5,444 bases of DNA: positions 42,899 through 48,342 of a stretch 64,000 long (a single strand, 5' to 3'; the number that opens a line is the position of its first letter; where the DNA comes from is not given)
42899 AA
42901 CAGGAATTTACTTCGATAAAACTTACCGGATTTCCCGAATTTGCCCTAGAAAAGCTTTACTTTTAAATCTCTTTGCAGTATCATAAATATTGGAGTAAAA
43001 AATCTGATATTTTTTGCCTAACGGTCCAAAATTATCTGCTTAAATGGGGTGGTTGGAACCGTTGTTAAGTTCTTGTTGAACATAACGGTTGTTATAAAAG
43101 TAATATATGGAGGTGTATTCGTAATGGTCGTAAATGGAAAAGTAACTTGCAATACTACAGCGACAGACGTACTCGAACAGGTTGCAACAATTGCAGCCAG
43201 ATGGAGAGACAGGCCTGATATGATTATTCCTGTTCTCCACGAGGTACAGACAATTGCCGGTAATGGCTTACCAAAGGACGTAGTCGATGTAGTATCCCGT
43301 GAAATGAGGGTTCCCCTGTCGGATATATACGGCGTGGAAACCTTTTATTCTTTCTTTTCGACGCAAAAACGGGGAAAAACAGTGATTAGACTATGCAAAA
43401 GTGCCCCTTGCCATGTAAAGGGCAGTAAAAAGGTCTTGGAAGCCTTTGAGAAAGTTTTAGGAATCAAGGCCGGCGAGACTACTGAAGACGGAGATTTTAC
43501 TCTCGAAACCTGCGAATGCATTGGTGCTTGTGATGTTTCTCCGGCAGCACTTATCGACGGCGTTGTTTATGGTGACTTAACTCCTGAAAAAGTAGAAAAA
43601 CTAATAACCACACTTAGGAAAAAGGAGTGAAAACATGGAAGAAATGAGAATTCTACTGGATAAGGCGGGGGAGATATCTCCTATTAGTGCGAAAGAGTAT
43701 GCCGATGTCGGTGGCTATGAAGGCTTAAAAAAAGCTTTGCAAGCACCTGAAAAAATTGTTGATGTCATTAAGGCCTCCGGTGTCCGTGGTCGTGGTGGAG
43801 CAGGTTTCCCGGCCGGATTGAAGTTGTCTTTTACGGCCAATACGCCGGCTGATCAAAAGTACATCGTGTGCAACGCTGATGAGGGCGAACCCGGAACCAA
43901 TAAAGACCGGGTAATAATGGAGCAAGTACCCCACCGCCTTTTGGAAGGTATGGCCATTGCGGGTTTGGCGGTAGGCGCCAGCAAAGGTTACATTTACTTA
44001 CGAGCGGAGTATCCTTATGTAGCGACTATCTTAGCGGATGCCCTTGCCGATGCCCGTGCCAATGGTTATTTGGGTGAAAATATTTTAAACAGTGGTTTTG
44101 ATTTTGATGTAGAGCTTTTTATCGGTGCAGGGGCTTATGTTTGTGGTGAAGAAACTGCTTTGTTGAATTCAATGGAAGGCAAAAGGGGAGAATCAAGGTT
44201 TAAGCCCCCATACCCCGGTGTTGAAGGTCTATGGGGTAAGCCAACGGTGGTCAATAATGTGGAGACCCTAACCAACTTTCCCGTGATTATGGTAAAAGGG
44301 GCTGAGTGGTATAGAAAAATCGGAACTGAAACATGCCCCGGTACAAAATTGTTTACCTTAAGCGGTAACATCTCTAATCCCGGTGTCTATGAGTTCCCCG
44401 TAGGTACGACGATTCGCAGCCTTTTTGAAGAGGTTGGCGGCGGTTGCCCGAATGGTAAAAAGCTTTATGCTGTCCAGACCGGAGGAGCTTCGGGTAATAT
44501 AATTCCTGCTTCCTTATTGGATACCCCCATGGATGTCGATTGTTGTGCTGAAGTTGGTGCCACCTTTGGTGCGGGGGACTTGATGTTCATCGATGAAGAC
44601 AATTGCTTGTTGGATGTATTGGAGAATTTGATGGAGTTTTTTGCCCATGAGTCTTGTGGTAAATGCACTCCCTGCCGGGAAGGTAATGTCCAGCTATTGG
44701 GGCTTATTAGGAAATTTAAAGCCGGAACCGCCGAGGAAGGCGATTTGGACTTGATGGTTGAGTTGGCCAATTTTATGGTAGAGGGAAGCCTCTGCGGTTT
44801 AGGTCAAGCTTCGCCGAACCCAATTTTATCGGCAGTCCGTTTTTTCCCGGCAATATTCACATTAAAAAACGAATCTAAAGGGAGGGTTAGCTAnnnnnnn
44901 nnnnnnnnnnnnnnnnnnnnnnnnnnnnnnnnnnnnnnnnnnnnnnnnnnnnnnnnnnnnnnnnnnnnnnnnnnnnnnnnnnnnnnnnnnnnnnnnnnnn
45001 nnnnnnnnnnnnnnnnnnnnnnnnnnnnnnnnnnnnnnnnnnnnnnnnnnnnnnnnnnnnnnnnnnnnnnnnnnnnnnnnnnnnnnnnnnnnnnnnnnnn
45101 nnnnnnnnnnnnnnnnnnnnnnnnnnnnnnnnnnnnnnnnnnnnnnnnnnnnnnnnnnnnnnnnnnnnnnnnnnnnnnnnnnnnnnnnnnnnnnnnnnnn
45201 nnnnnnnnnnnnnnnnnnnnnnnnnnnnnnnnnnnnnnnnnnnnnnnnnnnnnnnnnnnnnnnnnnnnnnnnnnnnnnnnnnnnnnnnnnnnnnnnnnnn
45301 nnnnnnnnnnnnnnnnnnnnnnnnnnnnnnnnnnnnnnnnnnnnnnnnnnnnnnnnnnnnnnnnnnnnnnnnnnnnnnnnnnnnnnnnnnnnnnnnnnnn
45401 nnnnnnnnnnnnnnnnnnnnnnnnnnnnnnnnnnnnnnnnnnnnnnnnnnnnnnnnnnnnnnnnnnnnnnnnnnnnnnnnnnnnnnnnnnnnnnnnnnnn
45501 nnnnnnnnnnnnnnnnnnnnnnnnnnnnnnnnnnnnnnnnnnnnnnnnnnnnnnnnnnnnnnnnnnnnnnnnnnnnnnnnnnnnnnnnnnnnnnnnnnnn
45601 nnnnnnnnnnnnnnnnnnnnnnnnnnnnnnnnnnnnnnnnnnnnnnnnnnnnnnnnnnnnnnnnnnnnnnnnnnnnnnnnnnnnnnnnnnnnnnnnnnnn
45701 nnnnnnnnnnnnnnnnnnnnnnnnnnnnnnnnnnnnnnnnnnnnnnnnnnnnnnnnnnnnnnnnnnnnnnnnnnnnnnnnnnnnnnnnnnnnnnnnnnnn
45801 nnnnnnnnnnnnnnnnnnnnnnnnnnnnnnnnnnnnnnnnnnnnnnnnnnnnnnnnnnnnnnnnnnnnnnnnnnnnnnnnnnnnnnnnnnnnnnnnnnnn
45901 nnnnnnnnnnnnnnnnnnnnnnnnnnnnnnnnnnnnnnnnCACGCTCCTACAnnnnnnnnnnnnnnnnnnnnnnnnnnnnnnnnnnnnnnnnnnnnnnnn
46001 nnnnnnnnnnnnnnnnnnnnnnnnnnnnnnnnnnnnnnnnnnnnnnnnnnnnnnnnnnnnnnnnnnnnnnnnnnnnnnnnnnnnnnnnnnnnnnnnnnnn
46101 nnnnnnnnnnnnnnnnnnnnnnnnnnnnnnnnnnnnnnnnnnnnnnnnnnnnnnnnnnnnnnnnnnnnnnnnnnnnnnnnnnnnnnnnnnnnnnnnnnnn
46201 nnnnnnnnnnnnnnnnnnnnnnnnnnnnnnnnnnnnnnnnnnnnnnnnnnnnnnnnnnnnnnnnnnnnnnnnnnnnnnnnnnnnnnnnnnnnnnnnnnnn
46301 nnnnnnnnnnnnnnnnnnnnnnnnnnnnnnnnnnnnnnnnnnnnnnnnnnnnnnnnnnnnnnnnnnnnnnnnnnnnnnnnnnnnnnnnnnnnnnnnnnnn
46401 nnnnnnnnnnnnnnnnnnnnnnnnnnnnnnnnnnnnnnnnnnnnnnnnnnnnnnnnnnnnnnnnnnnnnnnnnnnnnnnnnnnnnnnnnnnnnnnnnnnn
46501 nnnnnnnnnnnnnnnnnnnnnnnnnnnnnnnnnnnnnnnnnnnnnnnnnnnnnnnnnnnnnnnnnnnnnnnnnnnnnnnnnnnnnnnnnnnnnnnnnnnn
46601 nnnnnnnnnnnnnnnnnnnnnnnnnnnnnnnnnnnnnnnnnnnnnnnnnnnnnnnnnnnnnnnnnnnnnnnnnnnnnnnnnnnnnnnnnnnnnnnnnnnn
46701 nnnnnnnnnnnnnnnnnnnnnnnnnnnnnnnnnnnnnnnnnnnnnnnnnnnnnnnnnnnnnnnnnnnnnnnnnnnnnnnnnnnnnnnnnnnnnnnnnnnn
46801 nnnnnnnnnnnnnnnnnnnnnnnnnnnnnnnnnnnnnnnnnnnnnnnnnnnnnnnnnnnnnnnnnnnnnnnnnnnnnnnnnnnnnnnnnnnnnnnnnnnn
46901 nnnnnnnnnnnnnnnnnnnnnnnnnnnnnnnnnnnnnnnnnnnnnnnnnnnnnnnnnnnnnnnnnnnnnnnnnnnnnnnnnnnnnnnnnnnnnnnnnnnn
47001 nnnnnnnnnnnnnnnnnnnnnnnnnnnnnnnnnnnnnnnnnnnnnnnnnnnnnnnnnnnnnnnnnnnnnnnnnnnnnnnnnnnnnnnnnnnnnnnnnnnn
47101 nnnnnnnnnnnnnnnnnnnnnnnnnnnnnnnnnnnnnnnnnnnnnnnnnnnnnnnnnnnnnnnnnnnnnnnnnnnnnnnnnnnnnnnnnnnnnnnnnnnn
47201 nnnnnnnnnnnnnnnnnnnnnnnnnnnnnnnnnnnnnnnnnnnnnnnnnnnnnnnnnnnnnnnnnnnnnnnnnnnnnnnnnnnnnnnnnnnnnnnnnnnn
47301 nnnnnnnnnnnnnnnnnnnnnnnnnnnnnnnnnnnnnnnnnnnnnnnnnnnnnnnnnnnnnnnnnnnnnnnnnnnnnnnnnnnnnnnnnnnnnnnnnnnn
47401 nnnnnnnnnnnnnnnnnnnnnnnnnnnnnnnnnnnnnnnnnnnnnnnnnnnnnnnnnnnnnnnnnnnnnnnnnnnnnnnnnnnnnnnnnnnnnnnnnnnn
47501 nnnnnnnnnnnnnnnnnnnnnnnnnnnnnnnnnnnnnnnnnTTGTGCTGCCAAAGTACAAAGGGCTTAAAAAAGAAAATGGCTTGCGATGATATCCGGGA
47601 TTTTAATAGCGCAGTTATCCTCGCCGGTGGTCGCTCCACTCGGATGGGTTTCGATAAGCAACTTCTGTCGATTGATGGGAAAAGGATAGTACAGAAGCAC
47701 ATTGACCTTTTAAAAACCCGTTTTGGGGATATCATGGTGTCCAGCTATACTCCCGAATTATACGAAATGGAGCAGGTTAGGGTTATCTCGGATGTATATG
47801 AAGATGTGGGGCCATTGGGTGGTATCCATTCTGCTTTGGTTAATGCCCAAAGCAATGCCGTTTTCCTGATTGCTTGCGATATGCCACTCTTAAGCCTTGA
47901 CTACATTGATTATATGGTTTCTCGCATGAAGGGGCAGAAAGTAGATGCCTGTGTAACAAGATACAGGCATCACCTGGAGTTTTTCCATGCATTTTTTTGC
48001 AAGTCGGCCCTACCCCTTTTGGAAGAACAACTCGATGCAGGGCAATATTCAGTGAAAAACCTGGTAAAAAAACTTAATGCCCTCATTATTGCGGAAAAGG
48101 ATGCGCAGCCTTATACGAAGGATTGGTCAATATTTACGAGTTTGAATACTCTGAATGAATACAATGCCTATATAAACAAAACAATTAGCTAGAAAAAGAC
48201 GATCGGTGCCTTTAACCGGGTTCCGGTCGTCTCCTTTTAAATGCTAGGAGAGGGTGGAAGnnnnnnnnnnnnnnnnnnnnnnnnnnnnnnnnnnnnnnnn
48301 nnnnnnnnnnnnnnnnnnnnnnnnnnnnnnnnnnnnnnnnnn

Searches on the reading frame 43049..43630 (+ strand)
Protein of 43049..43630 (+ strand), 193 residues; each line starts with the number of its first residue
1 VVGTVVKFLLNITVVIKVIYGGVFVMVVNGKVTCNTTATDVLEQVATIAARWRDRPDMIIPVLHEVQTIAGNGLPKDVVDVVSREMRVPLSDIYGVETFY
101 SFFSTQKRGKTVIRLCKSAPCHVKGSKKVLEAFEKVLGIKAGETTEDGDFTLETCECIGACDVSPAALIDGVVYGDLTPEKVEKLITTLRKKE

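Call 34: search_protein_families(library=ncbifam, proteins=[window:43049-43630:+], max_evalue=1e-10)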
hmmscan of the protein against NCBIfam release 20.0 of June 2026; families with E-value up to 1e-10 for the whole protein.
window:43049-43630:+ (193 aa): 9 families
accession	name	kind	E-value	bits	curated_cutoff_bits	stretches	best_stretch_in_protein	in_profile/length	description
NF005747.0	PRK07571.1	equivalog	5.3e-40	136.9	224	1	50-192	30-171/173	bidirectional hydrogenase complex protein HoxE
NF005722.0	PRK07539.1-2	equivalog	7.6e-38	130.1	141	1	42-188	10-155/157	NADH-quinone oxidoreductase subunit NuoE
NF004638.0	PRK05988.1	equivalog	8.2e-35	119.9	198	1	36-190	5-158/159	formate dehydrogenase subunit gamma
TIGR01958.1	nuoE_fam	subfamily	1.2e-34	119.5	142.4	1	45-189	2-147/148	NADH-quinone oxidoreductase subunit NuoE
NF005725.0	PRK07539.1-5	equivalog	3.7e-34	117.9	220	1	57-191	39-173/174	NADH-quinone oxidoreductase subunit NuoE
NF005721.0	PRK07539.1-1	equivalog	2.2e-27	96.1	308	1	34-192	23-180/292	NADH-quinone oxidoreductase subunit NuoE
NF005723.0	PRK07539.1-3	equivalog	1.2e-22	80.5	226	1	63-190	30-157/158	NADH-quinone oxidoreductase subunit NuoE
NF005724.0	PRK07539.1-4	equivalog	1.8e-20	73.8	280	1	58-189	41-172/240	NADH-quinone oxidoreductase subunit NuoE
NF009040.0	PRK12373.1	equivalog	2.1e-16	60.6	514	1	58-190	38-170/400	NADH-quinone oxidoreductase subunit E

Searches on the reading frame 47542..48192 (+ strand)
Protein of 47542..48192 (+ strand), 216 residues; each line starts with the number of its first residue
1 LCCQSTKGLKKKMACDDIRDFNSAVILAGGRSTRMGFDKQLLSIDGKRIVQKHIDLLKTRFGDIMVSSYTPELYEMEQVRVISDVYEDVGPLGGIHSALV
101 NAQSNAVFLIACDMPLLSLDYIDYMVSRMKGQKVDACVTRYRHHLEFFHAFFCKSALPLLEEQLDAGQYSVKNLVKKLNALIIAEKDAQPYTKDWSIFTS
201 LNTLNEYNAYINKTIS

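Call 34: search_protein_families(library=ncbifam, proteins=[window:47542-48192:+], max_evalue=1e-10)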
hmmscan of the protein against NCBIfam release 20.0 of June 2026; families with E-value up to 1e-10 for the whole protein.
window:47542-48192:+ (216 aa): 9 families
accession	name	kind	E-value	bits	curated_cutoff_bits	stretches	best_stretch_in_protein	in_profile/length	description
NF001457.0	PRK00317.1-3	equivalog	3.7e-36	124.5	164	1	23-191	3-176/200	molybdenum cofactor guanylyltransferase MobA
NF011056.0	PRK14489.1-1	equivalog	1.1e-33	116.9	379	1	23-209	7-191/363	bifunctional molybdenum cofactor guanylyltransferase MobA/molybdopterin-guanine dinucleotide biosynthesis adaptor protein MobB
TIGR02665.1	molyb_mobA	equivalog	3.8e-27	95.5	151.85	1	23-206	2-184/186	molybdenum cofactor guanylyltransferase MobA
NF002741.0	PRK02726.1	equivalog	3e-22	79.2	179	1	23-187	9-178/200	molybdenum cofactor guanylyltransferase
NF001837.0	PRK00560.1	equivalog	1.2e-20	74.1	182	1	23-211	10-188/196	molybdenum cofactor guanylyltransferase MobA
NF011059.0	PRK14490.1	equivalog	2.1e-19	69.9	354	1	23-187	182-349/374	bifunctional molybdenum cofactor guanylyltransferase MobA/molybdopterin-guanine dinucleotide biosynthesis adaptor protein MobB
NF011070.0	PRK14500.1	equivalog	1.3e-16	60.8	606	1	9-186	153-334/358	putative bifunctional molybdopterin-guanine dinucleotide biosynthesis protein MoaC/MobA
NF001855.0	PRK00576.1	equivalog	2e-16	60.2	205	1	23-191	8-180/197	molybdenum cofactor guanylyltransferase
TIGR03310.1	matur_MocA_YgfJ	equivalog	1.8e-13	50.9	186.45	1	23-144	1-130/188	molybdenum cofactor cytidylyltransferase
